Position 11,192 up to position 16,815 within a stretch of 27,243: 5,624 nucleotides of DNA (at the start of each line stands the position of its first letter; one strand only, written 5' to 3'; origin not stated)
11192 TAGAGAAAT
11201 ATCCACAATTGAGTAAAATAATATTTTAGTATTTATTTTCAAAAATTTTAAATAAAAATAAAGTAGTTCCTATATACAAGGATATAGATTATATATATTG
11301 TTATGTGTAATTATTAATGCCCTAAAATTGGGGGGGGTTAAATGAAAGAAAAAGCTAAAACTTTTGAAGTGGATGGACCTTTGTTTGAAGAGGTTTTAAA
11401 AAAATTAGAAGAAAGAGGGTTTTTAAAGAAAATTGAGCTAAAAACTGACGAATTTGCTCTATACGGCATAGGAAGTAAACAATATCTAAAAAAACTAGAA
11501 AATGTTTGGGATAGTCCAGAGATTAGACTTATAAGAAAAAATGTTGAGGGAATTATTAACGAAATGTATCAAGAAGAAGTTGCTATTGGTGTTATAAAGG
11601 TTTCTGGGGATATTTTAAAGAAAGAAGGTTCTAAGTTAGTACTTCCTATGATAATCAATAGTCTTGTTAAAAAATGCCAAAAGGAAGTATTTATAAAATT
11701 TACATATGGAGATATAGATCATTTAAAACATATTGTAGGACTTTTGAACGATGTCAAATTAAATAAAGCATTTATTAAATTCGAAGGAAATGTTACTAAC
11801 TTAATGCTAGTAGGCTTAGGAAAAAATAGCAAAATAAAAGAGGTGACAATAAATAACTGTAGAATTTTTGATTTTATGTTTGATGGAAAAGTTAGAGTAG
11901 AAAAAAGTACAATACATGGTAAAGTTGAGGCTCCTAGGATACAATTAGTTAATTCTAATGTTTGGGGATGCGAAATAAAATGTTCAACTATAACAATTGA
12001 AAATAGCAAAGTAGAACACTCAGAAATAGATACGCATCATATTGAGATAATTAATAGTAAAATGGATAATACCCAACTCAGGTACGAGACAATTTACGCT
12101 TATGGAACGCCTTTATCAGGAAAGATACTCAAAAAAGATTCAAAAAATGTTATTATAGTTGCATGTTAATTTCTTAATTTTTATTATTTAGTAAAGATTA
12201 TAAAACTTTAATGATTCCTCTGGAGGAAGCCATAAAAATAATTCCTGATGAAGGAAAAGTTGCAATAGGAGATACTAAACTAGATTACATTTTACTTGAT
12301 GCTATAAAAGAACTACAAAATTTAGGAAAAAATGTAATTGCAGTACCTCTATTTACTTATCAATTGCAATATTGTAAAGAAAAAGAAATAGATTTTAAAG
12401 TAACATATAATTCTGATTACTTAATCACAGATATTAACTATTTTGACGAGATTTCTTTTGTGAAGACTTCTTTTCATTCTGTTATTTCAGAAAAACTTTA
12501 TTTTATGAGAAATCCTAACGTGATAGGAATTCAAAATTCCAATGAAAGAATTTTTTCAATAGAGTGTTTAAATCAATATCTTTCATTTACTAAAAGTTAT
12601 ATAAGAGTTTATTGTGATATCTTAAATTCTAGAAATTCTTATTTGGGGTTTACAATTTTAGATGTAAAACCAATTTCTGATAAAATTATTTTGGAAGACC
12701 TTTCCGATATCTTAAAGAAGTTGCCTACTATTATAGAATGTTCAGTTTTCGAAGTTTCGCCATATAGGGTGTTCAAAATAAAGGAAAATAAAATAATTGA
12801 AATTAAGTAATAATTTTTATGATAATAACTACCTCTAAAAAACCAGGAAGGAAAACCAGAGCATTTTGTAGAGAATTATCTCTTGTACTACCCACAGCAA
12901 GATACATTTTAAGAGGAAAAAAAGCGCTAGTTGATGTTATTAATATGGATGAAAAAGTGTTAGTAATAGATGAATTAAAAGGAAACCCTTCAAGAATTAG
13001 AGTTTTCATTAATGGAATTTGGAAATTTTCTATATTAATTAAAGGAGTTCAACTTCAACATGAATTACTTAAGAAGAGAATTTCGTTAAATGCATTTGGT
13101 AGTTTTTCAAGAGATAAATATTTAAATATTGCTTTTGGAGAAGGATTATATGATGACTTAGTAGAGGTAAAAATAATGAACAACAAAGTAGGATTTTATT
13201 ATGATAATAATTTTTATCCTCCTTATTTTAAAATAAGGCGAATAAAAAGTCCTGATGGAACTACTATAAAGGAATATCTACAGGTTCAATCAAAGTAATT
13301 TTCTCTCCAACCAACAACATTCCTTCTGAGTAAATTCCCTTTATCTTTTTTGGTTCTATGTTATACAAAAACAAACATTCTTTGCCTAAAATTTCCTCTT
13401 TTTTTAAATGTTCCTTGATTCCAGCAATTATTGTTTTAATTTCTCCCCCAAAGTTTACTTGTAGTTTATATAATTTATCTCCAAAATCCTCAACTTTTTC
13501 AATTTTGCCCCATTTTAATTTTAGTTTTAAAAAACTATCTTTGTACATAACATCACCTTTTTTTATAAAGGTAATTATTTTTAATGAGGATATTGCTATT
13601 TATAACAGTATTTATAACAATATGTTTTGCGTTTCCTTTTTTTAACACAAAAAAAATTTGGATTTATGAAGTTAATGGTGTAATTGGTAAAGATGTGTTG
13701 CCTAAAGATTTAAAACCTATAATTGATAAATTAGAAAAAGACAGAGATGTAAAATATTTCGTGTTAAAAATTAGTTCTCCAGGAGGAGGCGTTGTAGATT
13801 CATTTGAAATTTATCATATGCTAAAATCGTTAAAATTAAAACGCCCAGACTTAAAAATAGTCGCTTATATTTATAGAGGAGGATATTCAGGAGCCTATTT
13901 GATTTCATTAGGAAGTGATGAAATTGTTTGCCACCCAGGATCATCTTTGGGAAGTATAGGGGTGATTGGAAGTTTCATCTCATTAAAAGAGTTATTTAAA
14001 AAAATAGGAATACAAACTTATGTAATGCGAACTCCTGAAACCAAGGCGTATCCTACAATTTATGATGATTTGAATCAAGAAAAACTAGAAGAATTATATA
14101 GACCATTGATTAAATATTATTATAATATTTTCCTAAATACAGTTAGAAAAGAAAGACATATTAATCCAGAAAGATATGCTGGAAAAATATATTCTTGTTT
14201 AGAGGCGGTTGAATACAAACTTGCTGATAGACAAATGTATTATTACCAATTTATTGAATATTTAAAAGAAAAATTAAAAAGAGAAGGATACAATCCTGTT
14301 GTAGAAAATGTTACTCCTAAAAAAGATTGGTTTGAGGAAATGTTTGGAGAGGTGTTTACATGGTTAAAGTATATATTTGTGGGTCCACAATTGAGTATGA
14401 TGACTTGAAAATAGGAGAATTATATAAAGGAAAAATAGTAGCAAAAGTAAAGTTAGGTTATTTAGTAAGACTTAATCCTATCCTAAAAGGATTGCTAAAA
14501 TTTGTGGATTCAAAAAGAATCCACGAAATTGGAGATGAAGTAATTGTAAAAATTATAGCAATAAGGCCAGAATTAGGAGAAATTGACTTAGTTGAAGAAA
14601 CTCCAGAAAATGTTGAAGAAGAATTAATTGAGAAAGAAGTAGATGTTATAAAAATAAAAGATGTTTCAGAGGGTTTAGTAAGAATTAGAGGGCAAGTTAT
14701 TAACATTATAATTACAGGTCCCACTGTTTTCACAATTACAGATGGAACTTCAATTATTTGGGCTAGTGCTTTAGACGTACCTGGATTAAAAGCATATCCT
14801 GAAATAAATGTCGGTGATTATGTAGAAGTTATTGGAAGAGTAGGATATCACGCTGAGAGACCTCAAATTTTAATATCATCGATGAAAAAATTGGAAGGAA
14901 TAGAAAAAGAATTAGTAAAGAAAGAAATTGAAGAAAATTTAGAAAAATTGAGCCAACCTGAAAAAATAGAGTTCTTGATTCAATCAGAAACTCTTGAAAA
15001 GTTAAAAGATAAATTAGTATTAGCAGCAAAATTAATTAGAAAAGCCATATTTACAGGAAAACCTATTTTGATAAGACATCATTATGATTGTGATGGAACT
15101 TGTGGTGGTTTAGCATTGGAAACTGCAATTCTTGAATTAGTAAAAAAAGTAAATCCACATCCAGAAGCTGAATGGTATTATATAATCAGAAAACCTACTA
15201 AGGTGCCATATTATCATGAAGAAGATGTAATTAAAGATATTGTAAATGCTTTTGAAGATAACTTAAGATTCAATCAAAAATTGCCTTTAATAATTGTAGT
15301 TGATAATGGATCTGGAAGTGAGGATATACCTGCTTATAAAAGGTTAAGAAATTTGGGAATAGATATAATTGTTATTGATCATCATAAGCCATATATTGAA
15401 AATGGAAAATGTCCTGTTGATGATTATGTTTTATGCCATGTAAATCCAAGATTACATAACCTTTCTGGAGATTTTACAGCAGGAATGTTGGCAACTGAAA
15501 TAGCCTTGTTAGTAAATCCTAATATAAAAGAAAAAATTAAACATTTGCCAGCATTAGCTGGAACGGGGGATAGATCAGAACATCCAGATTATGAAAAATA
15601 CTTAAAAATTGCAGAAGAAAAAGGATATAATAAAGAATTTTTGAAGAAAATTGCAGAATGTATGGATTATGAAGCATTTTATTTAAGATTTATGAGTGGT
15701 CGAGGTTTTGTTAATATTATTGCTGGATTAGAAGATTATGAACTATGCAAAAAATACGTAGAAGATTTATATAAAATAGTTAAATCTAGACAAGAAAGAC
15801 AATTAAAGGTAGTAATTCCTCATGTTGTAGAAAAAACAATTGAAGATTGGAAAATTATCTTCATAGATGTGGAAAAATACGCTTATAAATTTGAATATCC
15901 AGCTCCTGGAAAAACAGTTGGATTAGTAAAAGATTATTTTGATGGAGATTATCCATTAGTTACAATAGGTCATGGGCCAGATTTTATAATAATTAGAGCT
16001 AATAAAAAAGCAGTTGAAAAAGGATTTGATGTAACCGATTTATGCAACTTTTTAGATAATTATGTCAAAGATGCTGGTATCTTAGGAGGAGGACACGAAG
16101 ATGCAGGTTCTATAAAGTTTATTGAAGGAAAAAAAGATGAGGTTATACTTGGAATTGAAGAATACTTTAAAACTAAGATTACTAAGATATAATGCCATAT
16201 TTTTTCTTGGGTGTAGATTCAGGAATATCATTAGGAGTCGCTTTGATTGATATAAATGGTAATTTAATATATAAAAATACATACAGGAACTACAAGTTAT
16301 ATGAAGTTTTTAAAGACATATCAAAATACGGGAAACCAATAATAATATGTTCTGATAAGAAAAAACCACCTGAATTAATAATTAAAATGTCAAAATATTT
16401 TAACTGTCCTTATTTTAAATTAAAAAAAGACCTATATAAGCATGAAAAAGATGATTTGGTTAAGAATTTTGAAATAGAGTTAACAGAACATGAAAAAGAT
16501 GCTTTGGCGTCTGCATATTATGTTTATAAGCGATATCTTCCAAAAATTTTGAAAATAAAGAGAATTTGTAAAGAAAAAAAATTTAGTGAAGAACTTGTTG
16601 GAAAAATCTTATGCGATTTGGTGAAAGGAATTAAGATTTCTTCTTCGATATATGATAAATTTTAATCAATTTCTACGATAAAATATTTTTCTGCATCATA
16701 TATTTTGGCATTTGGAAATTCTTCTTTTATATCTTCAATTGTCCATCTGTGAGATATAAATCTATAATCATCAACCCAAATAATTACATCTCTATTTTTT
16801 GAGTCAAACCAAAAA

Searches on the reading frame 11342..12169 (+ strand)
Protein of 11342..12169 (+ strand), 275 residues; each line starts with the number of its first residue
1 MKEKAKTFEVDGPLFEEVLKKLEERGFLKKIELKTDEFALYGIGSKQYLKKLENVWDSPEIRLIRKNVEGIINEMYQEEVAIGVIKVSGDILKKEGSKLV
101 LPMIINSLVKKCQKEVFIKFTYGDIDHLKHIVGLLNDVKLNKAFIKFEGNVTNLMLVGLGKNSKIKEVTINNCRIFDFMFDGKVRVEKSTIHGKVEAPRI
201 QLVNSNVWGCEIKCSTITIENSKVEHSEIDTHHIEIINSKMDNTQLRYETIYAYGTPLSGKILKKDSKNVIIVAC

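Call 13: search_protein_families(library=pfam, proteins=[window:11342-12169:+], max_evalue=0.01)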
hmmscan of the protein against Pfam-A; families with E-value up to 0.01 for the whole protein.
window:11342-12169:+ (275 aa): 0 families

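Call 29: search_protein_families(library=pfam, proteins=[window:11342-12169:+], max_evalue=10)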
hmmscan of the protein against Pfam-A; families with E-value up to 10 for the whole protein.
window:11342-12169:+ (275 aa): 1 family
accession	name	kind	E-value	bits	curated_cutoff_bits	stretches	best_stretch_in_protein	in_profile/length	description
PF01880.24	Desulfoferrodox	-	0.33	12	22.2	1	214-250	24-60/98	Desulfoferrodoxin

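Call 30: search_protein_families(library=ncbifam, proteins=[window:11342-12169:+], max_evalue=1)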
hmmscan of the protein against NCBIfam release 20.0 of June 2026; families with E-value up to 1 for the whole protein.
window:11342-12169:+ (275 aa): 0 families

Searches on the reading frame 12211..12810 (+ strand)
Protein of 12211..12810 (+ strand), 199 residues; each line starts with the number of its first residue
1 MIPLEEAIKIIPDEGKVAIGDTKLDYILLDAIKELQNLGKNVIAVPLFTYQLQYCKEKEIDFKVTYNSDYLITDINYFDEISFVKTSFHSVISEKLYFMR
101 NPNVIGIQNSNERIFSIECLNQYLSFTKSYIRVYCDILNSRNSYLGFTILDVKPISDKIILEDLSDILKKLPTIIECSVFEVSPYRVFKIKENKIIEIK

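Call 13: search_protein_families(library=pfam, proteins=[window:12211-12810:+], max_evalue=0.01)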
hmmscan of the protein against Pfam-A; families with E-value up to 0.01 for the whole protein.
window:12211-12810:+ (199 aa): 0 families

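Call 29: search_protein_families(library=pfam, proteins=[window:12211-12810:+], max_evalue=10)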
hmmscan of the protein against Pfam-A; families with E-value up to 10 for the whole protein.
window:12211-12810:+ (199 aa): 0 families

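Call 30: search_protein_families(library=ncbifam, proteins=[window:12211-12810:+], max_evalue=1)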
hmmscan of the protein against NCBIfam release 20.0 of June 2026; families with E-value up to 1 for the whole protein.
window:12211-12810:+ (199 aa): 0 families

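Call 61: search_solved_structures(query=window:12211-12810:+, max_evalue=10)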
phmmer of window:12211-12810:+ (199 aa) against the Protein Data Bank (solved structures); distinct sequences matched with E-value up to 10: 5.
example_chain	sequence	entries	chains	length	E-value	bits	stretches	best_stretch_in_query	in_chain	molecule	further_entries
2ahd_A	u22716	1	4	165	0.5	13.4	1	5-115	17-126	Phosphodiesterase MJ0936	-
1s3l_A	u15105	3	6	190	0.64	13.1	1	5-115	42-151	Hypothetical protein MJ0936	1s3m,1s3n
4h0r_A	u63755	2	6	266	1.4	11.9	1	78-116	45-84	Thymidylate synthase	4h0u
9ops_A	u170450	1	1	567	2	11.4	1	12-92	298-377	(-)-limonene synthase TPS1, chloroplastic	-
8ji0_A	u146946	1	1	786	4.3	10.3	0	62-103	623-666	Maltose/maltodextrin-binding periplasmic protein,Hemorrhagic toxin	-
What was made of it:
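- The one HARP-sized ORF without annotation (12211-12810) gives only a chance-level PDB match (E 0.5) to a metallophosphoesterase, MJ0936, not a PIN domain (call 61).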

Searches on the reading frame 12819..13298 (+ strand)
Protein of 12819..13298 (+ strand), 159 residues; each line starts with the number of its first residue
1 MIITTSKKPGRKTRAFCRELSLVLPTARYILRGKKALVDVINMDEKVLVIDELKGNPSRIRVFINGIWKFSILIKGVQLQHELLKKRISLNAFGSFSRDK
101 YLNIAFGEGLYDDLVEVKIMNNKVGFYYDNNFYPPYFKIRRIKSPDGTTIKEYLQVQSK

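Call 13: search_protein_families(library=pfam, proteins=[window:12819-13298:+], max_evalue=0.01)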
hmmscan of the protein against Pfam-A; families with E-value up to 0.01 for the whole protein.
window:12819-13298:+ (159 aa): 0 families

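Call 29: search_protein_families(library=pfam, proteins=[window:12819-13298:+], max_evalue=10)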
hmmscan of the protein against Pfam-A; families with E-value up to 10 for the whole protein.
window:12819-13298:+ (159 aa): 0 families

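Call 30: search_protein_families(library=ncbifam, proteins=[window:12819-13298:+], max_evalue=1)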
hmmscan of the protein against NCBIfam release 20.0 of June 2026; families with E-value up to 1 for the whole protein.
window:12819-13298:+ (159 aa): 4 families
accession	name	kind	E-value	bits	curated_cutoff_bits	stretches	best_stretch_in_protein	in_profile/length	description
NF002093.0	PRK00933.1-3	equivalog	5.6e-17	62.3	171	1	1-75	1-77/161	rRNA maturation protein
NF002092.0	PRK00933.1-2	equivalog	7.8e-17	61.6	215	1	1-117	1-119/164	rRNA maturation protein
NF003053.0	PRK03972.1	equivalog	1e-16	61.2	246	1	1-86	2-97/208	ribosomal biogenesis protein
NF002094.0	PRK00933.1-4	equivalog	3.3e-15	56.3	300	1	1-89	1-88/169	rRNA maturation protein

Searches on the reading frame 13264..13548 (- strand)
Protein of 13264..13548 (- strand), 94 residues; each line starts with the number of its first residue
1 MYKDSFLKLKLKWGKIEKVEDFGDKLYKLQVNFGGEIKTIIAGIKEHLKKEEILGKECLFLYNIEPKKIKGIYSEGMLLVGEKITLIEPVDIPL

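Call 29: search_protein_families(library=pfam, proteins=[window:13264-13548:-], max_evalue=10)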
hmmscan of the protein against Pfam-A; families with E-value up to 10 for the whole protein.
window:13264-13548:- (94 aa): 2 families
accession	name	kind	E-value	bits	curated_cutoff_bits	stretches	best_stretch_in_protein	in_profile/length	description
PF01588.26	tRNA_bind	-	1e-16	61.2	27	1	14-83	4-76/96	Putative tRNA binding domain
PF10182.14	Flo11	-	0.025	15.2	25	1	15-67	22-74/151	Flo11 domain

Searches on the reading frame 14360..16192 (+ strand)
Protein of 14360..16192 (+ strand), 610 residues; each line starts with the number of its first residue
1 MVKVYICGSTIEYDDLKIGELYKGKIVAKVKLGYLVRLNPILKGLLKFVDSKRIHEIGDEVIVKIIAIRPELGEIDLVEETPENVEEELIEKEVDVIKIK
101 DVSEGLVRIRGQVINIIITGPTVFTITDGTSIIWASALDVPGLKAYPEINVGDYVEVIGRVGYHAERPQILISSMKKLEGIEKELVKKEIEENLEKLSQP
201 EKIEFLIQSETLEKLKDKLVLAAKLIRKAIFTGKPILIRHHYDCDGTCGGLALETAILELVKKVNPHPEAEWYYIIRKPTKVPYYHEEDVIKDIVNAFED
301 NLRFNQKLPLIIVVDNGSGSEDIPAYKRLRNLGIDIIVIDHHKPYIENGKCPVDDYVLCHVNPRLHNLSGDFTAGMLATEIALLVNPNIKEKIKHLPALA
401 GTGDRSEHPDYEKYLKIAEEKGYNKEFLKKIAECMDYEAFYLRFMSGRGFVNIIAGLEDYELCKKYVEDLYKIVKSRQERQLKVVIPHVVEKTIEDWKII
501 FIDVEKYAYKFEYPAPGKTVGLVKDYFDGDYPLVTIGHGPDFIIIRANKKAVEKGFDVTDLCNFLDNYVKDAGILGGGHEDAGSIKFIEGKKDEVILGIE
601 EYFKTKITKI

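Call 30: search_protein_families(library=ncbifam, proteins=[window:14360-16192:+], max_evalue=1)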
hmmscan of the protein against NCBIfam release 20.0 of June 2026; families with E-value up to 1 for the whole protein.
window:14360-16192:+ (610 aa): 8 families
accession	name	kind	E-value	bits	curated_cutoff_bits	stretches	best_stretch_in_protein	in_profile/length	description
NF053577.1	HAN_nuclease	equivalog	1.7e-155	518.9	840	1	4-600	2-598/612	Hef-associated nuclease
TIGR00644.1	recJ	equivalog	3.9e-10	38.6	396.9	1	185-344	9-146/546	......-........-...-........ exonuclease RecJ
NF053576.1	RecJ_archaeal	equivalog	1.1e-08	34.4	360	1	228-400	6-142/452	RecJ family nuclease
NF040701.1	RecJ_Meth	equivalog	1.6e-05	23.9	550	1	286-388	38-133/449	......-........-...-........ exonuclease RecJ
NF005973.0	PRK08059.1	equivalog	0.038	14.1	148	1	15-88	4-85/123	S1 domain-containing post-transcriptional regulator GSP13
NF008805.1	PRK11824.1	equivalog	0.1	11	471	1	15-76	609-677/683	polyribonucleotide nucleotidyltransferase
NF008290.0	PRK11070.1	equivalog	0.11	11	900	1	309-345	131-165/577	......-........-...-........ exonuclease RecJ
NF003698.1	PRK05309.1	equivalog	0.23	11.9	111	0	312-350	75-113/120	30S ribosomal protein S11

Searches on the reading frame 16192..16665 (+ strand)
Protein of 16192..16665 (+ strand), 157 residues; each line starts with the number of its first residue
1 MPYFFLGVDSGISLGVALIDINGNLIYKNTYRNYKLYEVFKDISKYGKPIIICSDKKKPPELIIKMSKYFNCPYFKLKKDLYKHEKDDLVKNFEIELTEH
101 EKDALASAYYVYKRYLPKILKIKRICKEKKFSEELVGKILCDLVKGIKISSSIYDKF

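Call 13: search_protein_families(library=pfam, proteins=[window:16192-16665:+], max_evalue=0.01)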
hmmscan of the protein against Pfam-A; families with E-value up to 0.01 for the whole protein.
window:16192-16665:+ (157 aa): 2 families
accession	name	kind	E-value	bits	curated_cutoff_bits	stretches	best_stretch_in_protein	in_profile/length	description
PF04312.18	DUF460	-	4.8e-26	91.5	28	1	5-108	33-135/135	Protein of unknown function (DUF460)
PF02603.21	Hpr_kinase_N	-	0.0024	18.3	24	1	27-79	60-112/125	HPr Serine kinase N terminus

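Call 30: search_protein_families(library=ncbifam, proteins=[window:16192-16665:+], max_evalue=1)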
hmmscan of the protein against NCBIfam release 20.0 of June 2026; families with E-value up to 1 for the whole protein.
window:16192-16665:+ (157 aa): 2 families
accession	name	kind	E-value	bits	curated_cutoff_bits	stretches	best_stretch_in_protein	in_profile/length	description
TIGR00679.1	hpr-ser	equivalog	0.027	13.7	240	1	27-80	59-112/300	HPr(Ser) kinase/phosphatase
NF007129.0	PRK09570.1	equivalog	0.071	12.9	83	1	85-130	8-52/80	DNA-directed RNA polymerase subunit H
